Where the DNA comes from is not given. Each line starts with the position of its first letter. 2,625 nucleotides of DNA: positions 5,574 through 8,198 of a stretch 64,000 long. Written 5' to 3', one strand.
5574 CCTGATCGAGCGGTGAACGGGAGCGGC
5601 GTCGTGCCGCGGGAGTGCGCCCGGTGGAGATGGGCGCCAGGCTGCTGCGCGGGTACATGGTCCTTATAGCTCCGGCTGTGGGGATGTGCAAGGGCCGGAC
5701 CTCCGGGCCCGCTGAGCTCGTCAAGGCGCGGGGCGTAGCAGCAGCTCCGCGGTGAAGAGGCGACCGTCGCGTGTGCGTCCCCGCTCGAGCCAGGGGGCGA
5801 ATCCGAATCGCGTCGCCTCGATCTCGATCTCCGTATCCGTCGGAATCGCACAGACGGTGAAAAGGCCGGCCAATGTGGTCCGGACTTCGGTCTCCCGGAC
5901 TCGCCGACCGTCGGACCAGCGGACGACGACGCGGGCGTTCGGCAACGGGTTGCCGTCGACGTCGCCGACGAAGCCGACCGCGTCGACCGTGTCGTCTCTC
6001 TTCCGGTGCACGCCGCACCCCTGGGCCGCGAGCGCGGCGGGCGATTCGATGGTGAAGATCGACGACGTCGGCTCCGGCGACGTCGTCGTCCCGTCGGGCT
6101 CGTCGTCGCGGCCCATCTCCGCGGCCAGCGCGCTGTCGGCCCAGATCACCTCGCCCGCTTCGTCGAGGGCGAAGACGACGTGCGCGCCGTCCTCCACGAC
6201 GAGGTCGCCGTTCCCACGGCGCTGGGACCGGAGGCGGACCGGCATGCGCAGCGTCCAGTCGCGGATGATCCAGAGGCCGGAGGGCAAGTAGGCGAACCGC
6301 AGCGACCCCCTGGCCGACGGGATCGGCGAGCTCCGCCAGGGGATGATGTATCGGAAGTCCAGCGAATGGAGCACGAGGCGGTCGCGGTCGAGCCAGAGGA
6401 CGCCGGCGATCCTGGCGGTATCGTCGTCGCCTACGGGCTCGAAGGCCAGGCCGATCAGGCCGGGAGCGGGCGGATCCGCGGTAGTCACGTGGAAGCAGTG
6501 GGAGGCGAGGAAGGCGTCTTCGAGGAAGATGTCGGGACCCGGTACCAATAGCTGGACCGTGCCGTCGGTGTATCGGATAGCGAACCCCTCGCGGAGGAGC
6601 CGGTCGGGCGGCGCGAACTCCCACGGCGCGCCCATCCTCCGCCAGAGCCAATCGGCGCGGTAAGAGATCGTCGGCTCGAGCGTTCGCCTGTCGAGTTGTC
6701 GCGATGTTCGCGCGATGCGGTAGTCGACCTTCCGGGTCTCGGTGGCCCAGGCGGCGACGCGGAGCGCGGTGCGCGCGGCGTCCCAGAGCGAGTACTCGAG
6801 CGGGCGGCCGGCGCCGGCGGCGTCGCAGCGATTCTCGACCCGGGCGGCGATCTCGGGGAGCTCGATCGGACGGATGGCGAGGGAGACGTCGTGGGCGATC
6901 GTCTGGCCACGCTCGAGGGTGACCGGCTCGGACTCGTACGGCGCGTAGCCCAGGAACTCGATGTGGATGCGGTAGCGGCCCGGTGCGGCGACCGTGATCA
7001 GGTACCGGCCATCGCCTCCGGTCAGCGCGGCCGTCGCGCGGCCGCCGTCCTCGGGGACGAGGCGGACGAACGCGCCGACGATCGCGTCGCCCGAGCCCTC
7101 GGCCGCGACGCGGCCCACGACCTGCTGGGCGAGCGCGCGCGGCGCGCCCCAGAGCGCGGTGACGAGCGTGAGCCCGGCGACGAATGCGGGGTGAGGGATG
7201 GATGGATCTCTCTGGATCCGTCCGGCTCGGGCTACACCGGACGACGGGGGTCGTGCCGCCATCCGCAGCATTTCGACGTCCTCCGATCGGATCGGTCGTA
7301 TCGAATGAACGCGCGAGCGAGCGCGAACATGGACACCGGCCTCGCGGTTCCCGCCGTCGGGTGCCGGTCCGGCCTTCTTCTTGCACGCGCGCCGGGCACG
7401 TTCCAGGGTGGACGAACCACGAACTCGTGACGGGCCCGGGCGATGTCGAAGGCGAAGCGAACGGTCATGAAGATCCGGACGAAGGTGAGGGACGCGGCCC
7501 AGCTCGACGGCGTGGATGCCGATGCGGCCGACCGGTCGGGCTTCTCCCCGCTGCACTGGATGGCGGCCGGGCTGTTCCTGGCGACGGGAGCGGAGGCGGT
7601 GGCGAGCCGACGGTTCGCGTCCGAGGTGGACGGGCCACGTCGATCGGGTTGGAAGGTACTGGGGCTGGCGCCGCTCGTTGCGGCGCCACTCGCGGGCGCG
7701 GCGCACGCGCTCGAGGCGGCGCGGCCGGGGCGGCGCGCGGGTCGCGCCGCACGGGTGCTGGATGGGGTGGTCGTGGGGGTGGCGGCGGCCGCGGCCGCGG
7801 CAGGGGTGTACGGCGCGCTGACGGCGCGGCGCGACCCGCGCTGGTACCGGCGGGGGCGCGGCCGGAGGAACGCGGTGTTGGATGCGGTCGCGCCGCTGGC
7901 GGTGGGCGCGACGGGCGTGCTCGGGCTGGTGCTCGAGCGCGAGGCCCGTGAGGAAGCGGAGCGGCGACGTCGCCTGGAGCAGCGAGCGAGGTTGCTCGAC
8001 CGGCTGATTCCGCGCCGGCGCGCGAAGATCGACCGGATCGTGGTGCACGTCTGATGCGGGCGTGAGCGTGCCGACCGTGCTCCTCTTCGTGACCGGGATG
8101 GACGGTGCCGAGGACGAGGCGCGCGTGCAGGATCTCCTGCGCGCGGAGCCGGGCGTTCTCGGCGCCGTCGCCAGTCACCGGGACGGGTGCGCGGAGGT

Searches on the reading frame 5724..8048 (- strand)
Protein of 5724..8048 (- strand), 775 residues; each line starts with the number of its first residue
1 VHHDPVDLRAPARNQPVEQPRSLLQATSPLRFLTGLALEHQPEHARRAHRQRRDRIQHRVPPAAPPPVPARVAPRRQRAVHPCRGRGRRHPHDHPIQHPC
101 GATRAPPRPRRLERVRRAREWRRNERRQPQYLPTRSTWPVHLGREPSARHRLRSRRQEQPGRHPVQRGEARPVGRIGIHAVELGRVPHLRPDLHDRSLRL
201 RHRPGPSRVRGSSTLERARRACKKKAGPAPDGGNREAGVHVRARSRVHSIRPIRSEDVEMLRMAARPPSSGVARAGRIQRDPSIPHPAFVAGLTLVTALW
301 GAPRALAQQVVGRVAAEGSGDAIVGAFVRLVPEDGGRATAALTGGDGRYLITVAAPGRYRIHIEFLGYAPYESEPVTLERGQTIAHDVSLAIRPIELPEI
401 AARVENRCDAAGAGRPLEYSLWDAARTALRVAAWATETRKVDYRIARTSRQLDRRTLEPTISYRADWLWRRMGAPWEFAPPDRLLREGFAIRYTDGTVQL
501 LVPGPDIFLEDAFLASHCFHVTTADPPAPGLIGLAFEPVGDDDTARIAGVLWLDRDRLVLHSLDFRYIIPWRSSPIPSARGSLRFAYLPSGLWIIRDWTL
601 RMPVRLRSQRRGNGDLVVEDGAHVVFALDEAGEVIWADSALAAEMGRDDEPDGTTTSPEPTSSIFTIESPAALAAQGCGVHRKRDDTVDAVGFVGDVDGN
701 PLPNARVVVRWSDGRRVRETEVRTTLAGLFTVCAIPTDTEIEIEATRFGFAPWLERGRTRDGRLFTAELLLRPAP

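Call 35: search_protein_families(library=pfam, proteins=[window:5724-8048:-], max_evalue=0.05)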
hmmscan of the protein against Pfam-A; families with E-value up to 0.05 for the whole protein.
window:5724-8048:- (775 aa): 4 families
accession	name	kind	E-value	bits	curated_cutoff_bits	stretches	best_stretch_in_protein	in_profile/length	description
PF13620.12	CarboxypepD_reg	-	1.1e-21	77.4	32.3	2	309-390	1-81/82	Carboxypeptidase regulatory-like domain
PF13715.12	CarbopepD_reg_2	-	5.5e-06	26.8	32.2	1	312-399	3-85/88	CarboxypepD_reg-like domain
PF07210.18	DUF1416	-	0.0091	16.3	23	0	310-362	22-71/97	Protein of unknown function (DUF1416)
PF17936.7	Big_6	-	0.029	15.1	27.6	0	302-355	1-54/83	Bacterial Ig domain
